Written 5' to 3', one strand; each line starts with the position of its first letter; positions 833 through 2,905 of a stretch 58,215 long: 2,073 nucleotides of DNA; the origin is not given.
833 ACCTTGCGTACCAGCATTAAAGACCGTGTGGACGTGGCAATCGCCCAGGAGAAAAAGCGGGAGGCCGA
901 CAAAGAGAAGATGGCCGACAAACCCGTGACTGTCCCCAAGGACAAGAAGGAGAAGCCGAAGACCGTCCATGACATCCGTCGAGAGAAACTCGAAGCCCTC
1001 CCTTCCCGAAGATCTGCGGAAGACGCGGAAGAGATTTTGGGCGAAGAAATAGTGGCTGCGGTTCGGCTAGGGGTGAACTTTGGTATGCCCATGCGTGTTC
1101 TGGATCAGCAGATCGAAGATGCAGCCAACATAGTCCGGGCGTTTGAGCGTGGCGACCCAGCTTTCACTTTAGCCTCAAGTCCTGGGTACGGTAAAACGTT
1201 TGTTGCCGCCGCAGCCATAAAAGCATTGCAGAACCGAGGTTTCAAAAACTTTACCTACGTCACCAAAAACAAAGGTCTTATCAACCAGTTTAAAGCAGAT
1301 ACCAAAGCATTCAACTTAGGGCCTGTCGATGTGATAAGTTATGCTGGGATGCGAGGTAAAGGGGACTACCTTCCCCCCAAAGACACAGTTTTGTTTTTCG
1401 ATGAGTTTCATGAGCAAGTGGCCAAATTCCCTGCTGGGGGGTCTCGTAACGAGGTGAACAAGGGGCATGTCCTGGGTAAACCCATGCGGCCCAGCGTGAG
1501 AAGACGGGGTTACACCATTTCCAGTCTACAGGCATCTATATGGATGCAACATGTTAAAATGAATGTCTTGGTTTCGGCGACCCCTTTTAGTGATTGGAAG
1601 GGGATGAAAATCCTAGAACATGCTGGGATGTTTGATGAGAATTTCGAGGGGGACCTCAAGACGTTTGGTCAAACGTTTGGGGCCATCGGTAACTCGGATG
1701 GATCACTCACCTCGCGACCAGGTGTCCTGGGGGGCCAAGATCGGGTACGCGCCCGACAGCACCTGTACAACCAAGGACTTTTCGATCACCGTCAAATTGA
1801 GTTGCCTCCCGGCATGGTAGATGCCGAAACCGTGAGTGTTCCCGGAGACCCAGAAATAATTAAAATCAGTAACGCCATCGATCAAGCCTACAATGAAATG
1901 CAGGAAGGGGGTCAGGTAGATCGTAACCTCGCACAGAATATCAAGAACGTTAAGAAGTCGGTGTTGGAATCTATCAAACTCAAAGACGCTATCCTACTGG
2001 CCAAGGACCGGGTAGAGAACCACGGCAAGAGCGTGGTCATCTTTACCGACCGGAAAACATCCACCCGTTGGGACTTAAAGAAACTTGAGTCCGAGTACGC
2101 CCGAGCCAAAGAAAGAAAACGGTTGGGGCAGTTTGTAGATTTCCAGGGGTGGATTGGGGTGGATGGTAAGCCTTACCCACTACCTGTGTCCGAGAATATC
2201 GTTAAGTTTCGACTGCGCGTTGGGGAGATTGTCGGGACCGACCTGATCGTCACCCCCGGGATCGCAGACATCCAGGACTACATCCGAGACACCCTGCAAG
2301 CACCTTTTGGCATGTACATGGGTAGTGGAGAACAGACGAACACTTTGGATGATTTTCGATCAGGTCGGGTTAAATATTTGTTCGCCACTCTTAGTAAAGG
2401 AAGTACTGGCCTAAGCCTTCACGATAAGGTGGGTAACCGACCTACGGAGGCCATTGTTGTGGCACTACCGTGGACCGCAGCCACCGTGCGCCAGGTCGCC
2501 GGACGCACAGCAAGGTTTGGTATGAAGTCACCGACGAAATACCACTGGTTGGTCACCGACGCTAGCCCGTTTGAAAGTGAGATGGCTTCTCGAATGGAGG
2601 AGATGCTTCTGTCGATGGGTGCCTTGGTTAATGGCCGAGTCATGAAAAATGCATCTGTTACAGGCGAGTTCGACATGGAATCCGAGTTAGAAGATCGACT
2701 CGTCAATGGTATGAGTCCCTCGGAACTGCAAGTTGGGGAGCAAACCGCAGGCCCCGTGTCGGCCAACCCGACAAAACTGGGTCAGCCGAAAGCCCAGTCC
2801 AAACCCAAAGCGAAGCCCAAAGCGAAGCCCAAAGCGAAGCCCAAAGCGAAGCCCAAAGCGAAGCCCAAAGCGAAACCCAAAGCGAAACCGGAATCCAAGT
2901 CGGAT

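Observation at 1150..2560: A complete SF2 DExH helicase module is embedded in the giant virion-module protein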

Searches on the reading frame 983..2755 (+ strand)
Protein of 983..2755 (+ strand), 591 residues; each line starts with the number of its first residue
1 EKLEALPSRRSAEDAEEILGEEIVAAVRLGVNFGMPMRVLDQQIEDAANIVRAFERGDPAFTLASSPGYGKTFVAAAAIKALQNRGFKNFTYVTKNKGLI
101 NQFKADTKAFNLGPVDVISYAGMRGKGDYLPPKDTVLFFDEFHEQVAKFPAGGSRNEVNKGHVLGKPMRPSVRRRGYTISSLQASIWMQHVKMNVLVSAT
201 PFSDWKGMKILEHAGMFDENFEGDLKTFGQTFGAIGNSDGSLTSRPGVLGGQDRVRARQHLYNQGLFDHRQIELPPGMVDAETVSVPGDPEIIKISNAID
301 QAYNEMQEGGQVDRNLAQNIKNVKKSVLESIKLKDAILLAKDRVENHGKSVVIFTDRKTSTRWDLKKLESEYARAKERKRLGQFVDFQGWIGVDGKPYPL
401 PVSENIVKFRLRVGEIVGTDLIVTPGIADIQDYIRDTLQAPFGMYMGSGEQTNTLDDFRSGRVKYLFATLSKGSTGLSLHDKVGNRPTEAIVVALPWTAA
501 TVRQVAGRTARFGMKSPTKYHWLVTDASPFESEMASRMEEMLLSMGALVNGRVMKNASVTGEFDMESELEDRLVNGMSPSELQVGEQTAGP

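Call 12: search_solved_structures(query=window:1001-2700:+, max_evalue=1, show_alignments=2)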
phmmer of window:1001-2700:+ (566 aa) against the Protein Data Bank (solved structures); distinct sequences matched with E-value up to 1: 2.
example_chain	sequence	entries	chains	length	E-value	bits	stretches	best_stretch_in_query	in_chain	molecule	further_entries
3ec2_A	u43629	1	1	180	0.33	13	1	54-90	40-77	DNA replication protein DnaC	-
3ecc_A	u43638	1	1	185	0.35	12.9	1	54-90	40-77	DNA replication protein DnaC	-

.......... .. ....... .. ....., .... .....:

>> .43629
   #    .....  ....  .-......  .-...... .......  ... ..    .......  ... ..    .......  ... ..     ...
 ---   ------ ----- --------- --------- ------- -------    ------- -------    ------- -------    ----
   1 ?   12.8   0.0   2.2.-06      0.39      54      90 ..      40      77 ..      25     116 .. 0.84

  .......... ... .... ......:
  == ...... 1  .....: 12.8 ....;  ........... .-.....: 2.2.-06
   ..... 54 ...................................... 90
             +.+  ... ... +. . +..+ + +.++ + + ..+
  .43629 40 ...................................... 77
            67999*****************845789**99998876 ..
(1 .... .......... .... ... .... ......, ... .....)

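Call 13: search_dna_similar(query=window:1001-2700:+, collection=phages, mode=protein, max_rows=30, max_evalue=0.001)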
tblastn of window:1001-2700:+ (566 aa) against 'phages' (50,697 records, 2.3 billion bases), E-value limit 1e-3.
No match.

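Call 14: find_homologous_proteins(query=window:1001-2700:+)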
Query window:1001-2700:+: 8000 candidates shared short words with the query, none scored E <= 0.001.

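Call 25: find_related_loci(query=window:1001-2700:+, collection=viral_contigs, flank=10000)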
Query window:1001-2700:+ (566 aa) in viral_contigs; peptide patterns used: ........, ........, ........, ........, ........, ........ (x = any residue, [..] = any of these).
1 stretches matched a pattern, but none encodes a relative of the query by tblastn (E <= 1e-3).
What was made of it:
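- Tried and rejected: Single-sequence searches of the module found nothing: PDB sequences (call 12), isolate phages by tblastn (call 13), the word-indexed 5.8-billion protein set (call 14) and IMG/VR peptide patterns (call 25).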

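Call 27: search_protein_representatives(protein=window:1001-2700:+)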
Query: 566 residues. Proteins with E-value up to 0.001 (for the whole library): 821; up to 1e-10: 279; up to 1e-30: 124. The best 150 are listed.
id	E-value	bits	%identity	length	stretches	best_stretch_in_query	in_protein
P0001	2.7e-70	254.3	35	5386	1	9-563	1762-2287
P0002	9.0e-68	246.0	36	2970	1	10-560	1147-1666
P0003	6.2e-64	233.3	36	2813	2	182-548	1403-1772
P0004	1.8e-63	231.8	35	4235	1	16-556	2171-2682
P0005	1.7e-62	228.6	35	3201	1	11-558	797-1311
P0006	2.5e-61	224.7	36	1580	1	14-559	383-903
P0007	7.5e-61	223.1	36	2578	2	176-552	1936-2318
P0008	1.5e-60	222.1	36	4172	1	20-561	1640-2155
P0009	1.9e-60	221.8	35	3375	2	177-562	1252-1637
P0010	2.9e-60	221.2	31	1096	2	180-562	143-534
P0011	5.2e-60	220.3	34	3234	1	12-561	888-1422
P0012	1.4e-59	219.0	35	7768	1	8-562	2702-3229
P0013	2.0e-59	218.4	35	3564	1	16-561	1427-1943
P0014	3.5e-59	217.6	35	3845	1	22-561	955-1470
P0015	4.0e-59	217.4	34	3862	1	11-562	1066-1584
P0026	1.3e-55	205.8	36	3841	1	24-552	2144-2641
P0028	2.8e-55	204.7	34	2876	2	180-562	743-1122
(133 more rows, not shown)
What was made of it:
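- Checked: Exhaustive phmmer against 1.84 billion representatives: 821 hits at E<1e-3, 124 at E<1e-30, best 2.7e-70 (call 27).
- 821 homologous cluster representatives, almost all giant proteins with the module internal (call 27).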

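Call 31: search_protein_families(library=pfam, max_evalue=0.001, proteins=[P0015, P0028, P0002])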
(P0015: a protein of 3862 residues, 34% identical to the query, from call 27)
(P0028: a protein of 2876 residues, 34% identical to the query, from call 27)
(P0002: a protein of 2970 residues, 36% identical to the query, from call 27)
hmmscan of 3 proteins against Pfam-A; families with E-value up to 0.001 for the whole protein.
P0015 (3862 aa): 4 families
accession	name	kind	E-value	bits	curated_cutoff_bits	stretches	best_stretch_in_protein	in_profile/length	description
PF04851.21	ResIII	-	7.6e-10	39.4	22.5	1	1091-1166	7-83/164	Type III restriction enzyme, res subunit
PF09848.15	SLFN-g3_helicase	-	2.3e-06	27.6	24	1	1108-1201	2-101/354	Schlafen group 3, DNA/RNA helicase domain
PF13872.12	AAA_34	-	1.6e-05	24.4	27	0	1181-1319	177-306/306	P-loop containing NTP hydrolase pore-1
PF00004.35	AAA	-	0.00052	20.9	21.2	0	1111-1203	2-81/131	ATPase family associated with various cellular activities (AAA)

P0028 (2876 aa): 5 families
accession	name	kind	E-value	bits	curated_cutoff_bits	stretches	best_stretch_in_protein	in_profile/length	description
PF04851.21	ResIII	-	4e-10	40.3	22.5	1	628-758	6-162/164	Type III restriction enzyme, res subunit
PF09848.15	SLFN-g3_helicase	-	3.1e-07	30.5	24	1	646-753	2-119/354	Schlafen group 3, DNA/RNA helicase domain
PF00004.35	AAA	-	9.6e-05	23.3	21.2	1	649-743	2-83/131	ATPase family associated with various cellular activities (AAA)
PF13872.12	AAA_34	-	0.00026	20.5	27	0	719-785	177-251/306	P-loop containing NTP hydrolase pore-1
PF13604.12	AAA_30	-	0.00054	20.2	27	0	635-732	8-103/191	AAA domain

P0002 (2970 aa): 4 families
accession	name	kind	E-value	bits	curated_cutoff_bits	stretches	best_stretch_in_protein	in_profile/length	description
PF04851.21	ResIII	-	6.5e-09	36.3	22.5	1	1173-1245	7-80/164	Type III restriction enzyme, res subunit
PF09848.15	SLFN-g3_helicase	-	3.6e-05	23.7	24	1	1191-1301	3-119/354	Schlafen group 3, DNA/RNA helicase domain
PF00270.35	DEAD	-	8e-05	22.9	26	0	1190-1243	15-70/167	DEAD/DEAH box helicase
PF13872.12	AAA_34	-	0.00068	19.1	27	0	1263-1331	176-252/306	P-loop containing NTP hydrolase pore-1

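Call 34: search_solved_structures(query=A1, max_evalue=1, show_alignments=1)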
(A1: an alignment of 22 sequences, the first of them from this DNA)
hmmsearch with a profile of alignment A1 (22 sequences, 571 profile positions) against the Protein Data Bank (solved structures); distinct sequences matched with E-value up to 1: 14.
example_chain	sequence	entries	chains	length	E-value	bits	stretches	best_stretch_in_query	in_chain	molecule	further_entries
1z63_A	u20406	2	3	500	0.048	15.5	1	112-211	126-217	Helicase of the snf2/rad54 family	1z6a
2ltr_A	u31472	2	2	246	0.066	15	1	312-437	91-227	Protein RDE-4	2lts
2yy7_A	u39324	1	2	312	0.11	14.2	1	158-219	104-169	L-threonine dehydrogenase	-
2w58_A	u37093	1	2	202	0.13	14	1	57-114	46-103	PRIMOSOME COMPONENT (HELICASE LOADER)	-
6o8e_A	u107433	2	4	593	0.18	13.6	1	47-147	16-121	UvrABC system protein B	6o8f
6eri_BT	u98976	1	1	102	0.19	13.5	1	359-443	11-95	30S ribosomal protein S20, chloroplastic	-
5x8p_t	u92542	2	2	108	0.28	13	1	361-443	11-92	protein S20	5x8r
6o8h_A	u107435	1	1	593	0.29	12.9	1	47-131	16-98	UvrABC system protein B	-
6o8g_A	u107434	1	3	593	0.29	12.9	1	47-131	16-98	UvrABC system protein B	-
5mmj_t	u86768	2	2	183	0.3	12.9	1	347-443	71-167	plastid ribosomal protein bS20c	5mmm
8qy7_A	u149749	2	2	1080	0.46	12.3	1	122-185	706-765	DEAD/DEAH box helicase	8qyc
9wh1_B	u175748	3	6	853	0.62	11.8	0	74-141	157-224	DNA polymerase theta (Helicase domain only)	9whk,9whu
4m4w_J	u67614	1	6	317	0.67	11.7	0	67-115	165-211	Primosomal protein DnaI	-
2va8_A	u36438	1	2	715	0.72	11.6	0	66-106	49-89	SKI2-TYPE HELICASE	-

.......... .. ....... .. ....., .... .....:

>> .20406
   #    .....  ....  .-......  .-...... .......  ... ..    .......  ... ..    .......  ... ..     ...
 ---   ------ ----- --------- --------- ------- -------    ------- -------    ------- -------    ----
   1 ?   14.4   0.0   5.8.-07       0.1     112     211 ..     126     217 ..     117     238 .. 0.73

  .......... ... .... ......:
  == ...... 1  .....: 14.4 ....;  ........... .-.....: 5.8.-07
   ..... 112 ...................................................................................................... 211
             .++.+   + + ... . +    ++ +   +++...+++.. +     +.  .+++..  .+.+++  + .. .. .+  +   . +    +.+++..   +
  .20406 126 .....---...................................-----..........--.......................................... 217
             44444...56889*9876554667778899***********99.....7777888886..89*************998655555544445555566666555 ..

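Call 36: find_homologous_proteins(query=A1, max_evalue=1e-10)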
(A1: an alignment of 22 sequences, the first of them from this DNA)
Query A1 (22 sequences) (591 aa, profile of the alignment): 1 proteins with E <= 1e-10 among 8000 candidates.
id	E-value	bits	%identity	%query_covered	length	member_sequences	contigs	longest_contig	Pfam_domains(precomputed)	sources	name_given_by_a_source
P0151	7.5e-12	63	28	20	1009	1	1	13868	PF13871.13,PF13872.13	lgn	-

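Call 37: find_encoding_contigs(protein=P0015, flank=10000, max_places=3)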
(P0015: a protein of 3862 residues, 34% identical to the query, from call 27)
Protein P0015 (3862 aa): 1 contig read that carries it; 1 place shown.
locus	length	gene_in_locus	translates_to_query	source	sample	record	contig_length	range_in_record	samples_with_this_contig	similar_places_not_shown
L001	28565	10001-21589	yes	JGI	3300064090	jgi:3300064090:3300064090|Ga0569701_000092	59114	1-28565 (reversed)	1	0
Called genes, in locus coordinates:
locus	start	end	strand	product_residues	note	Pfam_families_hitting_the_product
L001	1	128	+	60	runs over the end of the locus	-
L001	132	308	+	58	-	-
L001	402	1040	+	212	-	PF05257:CHAP (weak)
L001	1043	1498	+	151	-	-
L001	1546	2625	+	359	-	PF00534:Glycos_transf_1, PF13692:Glyco_trans_1_4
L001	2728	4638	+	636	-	-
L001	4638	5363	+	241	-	-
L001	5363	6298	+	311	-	-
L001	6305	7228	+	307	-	-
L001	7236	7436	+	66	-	-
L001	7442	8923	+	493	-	-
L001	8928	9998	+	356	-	-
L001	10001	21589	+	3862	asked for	PF04851:ResIII (weak), PF13872:AAA_34 (faint), PF09848:SLFN-g3_helicase (weak)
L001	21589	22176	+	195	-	-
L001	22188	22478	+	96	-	PF07484:Collar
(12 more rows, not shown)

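Call 39: find_encoding_contigs(protein=P0028, flank=10000, max_places=3)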
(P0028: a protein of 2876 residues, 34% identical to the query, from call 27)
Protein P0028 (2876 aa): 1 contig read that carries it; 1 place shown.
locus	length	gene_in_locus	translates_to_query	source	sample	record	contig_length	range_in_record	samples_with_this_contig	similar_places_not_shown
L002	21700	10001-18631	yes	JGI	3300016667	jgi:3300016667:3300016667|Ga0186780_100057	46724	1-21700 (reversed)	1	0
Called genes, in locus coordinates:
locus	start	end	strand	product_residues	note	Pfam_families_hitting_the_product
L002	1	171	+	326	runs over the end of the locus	PF00534:Glycos_transf_1, PF13692:Glyco_trans_1_4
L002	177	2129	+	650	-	-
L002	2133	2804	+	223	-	-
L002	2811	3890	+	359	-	-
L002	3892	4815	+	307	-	-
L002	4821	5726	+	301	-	-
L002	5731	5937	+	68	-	-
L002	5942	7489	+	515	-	-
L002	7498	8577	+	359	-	-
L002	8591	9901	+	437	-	-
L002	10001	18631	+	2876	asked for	PF04851:ResIII, PF09848:SLFN-g3_helicase (weak)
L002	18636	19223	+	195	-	-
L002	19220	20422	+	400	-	-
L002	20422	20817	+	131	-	-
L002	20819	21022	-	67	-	-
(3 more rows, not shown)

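Call 40: find_encoding_contigs(protein=P0001, flank=10000, max_places=3)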
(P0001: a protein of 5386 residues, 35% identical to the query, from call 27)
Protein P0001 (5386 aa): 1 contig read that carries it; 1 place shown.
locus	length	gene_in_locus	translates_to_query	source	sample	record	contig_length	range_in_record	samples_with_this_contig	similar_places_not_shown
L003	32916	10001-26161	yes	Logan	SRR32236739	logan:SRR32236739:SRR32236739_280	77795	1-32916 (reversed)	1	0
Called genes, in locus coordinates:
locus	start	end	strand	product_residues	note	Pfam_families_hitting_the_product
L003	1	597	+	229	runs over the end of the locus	PF25342:GT_PLOD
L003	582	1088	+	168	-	-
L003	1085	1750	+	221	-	PF05050:Methyltransf_21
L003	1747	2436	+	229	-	-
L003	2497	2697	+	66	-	-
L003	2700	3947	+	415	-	-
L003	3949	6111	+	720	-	-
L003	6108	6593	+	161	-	-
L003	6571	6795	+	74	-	-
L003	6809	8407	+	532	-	-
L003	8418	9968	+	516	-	-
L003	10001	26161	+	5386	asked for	PF00270:DEAD (faint), PF04851:ResIII (weak)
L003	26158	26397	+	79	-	-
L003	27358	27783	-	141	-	-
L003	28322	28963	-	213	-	-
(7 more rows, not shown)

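Call 41: predict_structure(alignment_id=A1)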
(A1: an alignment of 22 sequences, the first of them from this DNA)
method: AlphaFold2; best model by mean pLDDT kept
length: 591 residues; sequences in the alignment: 22
mean_pLDDT: 78.4   pTM: 0.76
mean pLDDT of the five models: 78.4, 77.1, 75.3, 74.0, 71.7
residues with pLDDT >= 90: 146; 70-90: 317; 50-70: 71; < 50: 57
segments of 3 or more residues with pLDDT < 50: 150-157, 159-174, 391-396, 473-476, 555-560, 577-591
pLDDT, mean of each block of 10 residues (from residue 1): 87 94 93 85 95 95 83 94 96 87 88 91 83 94 65 48 46 58 86 88 74 84 87 80 67 82 90 79 89 91 87 80 86 92 91 81 82 78 59 50 80 92 82 79 65 80 82 54 72 81 77 80 85 82 80 53 62 50 32 31
secondary structure, 60 per line:
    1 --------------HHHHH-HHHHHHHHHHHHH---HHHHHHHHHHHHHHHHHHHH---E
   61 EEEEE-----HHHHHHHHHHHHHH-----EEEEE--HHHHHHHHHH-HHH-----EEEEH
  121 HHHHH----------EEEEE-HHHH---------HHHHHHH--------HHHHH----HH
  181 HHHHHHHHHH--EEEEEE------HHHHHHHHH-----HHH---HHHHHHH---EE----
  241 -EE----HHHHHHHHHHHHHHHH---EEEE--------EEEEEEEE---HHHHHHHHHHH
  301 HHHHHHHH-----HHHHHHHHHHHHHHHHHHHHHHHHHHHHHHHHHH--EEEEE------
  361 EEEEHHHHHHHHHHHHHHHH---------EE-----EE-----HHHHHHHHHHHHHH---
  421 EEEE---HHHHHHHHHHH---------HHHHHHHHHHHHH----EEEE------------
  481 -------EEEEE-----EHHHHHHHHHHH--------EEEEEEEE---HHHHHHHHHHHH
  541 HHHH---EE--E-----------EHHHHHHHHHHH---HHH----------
elements in order: H15-19 H21-33 H37-56 E60-65 H71-84 E90-94 H97-106 E116-119 H120-125 E136-140 H142-145 H155-161 H170-174 H179-190 E193-198 H205-213 H225-231 H248-263 E267-270 E279-286 H290-308 H314-347 E350-354 E361-364 H365-380 H404-417 E421-424 H428-438 H448-460 E465-468 E488-492 H499-509 E518-525 H529-544 H565-575
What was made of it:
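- On SWI2/SNF2 clade: Long helices at model residues 290-347, between the lobes (call 41).
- Checked: The AlphaFold model has pLDDT 78 and pTM 0.76 (call 41).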

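Call 44: fold_search(model_id=the predicted structure, library=pdb)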
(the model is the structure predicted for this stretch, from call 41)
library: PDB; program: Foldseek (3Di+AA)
matches with E <= 10: 1529; with E <= 0.001: 380
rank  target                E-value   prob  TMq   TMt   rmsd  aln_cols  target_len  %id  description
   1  9gd1_W                2.4e-11  1.00  0.44  0.32  10.3       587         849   12  Structure of Chd1 bound to a hexasome-nucleosome complex with a dyad-to-dyad distance of 103 bp. (released 2024-09-18)
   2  6l8o                  2.4e-11  1.00  0.24  0.18  24.5       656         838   14  Crystal structure of the K. lactis Rad5 (Hg-derivative) (released 2020-11-11)
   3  9jnp_K                5.1e-11  1.00  0.45  0.56   8.0       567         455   13  Structure of isw1-nucleosome complex in ATP state (released 2025-04-09)
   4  6l8n                  7.4e-11  1.00  0.24  0.18  24.6       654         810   13  Crystal structure of the K. lactis Rad5 (released 2020-11-11)
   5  6vz4_MODEL_1_K        8.6e-11  1.00  0.43  0.41  11.5       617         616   12  Cryo-EM structure of Sth1-Arp7-Arp9-Rtt102 bound to the nucleosome in ADP Beryllium Fluoride state (released 2020-12-02)
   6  9ear_W                9.6e-11  1.00  0.47  0.42   8.6       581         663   13  CHD1-nucleosome complex (closed state) (released 2025-05-07)
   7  5vvr_M                1.0e-10  1.00  0.47  0.54   8.0       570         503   14  Ternary complex of RNA Pol II, transcription scaffold and Rad26 (released 2017-11-22)
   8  6iro_L                1.2e-10  1.00  0.48  0.56   8.2       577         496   14  the crosslinked complex of ISWI-nucleosome in the ADP-bound state (released 2019-04-03)
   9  9jnu_K                1.6e-10  1.00  0.46  0.52  13.7       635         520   13  Structure of isw1-nucleosome complex in ADP state (released 2025-04-09)
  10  8kcb_K                1.7e-10  1.00  0.44  0.52  10.4       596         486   12  Complex of DDM1-nucleosome(H2A) complex with DDM1 bound to SHL2 (released 2024-06-26)
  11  9jnw_K                2.1e-10  1.00  0.47  0.47   9.7       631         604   13  Structure of isw1-nucleosome complex in ADP+ state (released 2025-04-09)
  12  9n6h_K                2.1e-10  1.00  0.44  0.34  10.6       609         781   13  2.54 A S.cerevisiae Chd1[L886G/L889G/L891G]-nucleosome 1:1 complex (released 2025-06-11)
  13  9lj2_K                2.2e-10  1.00  0.47  0.47   9.3       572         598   12  Structure of isw1-nucleosome double-bound complex in ADP-ADP+ state (released 2025-04-09)
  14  7nkx_W                2.2e-10  1.00  0.44  0.42   9.7       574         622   13  RNA polymerase II-Spt4/5-nucleosome-Chd1 structure (released 2021-08-25)
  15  7zke_E                2.3e-10  1.00  0.46  0.19  13.0       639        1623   12  Mot1:TBP:DNA - pre-hydrolysis state (released 2023-04-26)
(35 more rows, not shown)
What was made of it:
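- On Superfamily 2 helicase/translocase: AF2 model with pLDDT 78 and pTM 0.76, with beta-alpha lobes around motifs I-III and V-VI (call 41); 380 PDB matches at E<1e-3 (call 44)
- On SWI2/SNF2 clade: Foldseek PDB top 50 are all Snf2-family (call 44).
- Fold: the top 50 PDB hits are all Snf2-family dsDNA translocases, including Chd1, ISWI, Sth1, CSB/Rad26, Mot1 and RapA (call 44). RapA and CSB/Rad26 are among the structural matches (call 44).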
